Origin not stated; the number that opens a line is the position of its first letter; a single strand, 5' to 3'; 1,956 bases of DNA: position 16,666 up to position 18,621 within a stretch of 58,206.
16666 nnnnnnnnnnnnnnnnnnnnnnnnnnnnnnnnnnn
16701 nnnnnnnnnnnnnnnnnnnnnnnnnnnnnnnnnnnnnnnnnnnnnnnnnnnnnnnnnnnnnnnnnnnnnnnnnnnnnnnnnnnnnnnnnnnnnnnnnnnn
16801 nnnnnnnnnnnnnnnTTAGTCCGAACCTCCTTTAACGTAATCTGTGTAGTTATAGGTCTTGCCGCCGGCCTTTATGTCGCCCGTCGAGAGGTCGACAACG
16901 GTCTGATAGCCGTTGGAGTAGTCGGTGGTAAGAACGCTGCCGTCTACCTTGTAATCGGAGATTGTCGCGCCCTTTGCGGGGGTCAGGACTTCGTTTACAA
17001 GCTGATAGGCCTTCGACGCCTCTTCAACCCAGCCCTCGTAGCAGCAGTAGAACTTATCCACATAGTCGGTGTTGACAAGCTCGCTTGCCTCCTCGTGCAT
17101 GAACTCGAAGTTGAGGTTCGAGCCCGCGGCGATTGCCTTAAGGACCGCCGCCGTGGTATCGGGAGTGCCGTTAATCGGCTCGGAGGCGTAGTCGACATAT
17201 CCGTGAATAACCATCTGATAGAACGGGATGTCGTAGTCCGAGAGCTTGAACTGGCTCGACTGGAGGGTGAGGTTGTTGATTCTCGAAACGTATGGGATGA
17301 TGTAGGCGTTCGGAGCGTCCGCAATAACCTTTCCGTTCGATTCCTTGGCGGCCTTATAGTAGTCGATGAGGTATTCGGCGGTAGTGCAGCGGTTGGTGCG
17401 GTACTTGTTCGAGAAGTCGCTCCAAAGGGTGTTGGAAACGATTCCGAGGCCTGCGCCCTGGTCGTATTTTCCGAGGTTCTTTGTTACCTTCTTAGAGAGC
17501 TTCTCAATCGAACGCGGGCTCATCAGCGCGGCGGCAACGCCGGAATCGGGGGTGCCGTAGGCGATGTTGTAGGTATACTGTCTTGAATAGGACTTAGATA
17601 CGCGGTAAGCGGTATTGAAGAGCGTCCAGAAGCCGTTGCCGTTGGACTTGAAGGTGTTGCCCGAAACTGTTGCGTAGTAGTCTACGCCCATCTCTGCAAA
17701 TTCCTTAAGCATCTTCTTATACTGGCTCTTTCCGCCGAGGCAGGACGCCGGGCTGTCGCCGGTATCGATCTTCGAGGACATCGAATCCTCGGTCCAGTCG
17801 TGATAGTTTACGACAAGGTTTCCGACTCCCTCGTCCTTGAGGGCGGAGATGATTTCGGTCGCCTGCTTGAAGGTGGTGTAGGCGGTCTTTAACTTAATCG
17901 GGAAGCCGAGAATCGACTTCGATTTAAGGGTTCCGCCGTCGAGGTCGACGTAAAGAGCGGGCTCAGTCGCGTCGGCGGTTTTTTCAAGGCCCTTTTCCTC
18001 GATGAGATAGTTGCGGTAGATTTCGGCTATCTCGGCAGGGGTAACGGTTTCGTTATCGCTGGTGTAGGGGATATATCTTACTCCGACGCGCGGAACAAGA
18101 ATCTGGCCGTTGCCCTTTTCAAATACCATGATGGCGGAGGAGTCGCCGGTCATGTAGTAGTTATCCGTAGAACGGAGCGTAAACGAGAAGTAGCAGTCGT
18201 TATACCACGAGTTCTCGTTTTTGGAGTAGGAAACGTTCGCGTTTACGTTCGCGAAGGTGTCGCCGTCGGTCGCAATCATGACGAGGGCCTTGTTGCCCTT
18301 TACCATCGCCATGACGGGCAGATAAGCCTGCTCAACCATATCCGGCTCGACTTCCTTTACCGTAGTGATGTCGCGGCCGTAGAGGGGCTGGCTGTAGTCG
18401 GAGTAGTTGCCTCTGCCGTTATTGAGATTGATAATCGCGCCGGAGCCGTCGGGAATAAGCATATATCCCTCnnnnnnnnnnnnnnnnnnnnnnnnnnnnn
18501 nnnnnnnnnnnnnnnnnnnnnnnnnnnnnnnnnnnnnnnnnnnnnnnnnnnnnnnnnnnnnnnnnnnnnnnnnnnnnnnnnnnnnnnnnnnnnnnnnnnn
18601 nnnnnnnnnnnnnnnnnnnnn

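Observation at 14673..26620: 12-kb operon: one giant binding protein, two complete MalF/MalG permease pairs and three non-transporter membrane or secreted proteins, with no importer-type ATPase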

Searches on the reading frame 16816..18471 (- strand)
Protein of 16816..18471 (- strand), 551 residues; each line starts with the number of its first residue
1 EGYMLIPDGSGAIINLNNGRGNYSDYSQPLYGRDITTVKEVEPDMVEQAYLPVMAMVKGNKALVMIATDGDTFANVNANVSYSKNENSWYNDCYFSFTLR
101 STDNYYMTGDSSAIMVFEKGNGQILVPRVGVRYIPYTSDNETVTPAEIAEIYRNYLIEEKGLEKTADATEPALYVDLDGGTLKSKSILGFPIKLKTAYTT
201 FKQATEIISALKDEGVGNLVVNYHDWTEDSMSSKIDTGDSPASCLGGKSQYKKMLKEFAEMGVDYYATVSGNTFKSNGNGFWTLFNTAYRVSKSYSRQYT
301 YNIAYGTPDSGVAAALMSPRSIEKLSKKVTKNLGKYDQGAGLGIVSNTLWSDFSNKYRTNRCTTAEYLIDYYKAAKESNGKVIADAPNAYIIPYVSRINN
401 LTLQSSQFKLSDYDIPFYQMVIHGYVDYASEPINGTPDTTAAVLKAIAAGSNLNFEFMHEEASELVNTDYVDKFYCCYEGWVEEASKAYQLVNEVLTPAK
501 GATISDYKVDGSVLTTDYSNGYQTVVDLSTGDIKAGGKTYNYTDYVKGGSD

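Call 80: search_protein_families(library=pfam, proteins=[window:16816-18471:-], max_evalue=10)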
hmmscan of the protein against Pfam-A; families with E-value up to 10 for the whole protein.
window:16816-18471:- (551 aa): 2 families
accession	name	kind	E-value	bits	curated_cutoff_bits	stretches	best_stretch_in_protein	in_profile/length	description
PF18952.6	DUF5696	-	3.1e-129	432.7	25.6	1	1-545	69-612/612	Family of unknown function (DUF5696)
PF13986.11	DUF4224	-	0.088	13.2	22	0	247-271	12-36/45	Domain of unknown function (DUF4224)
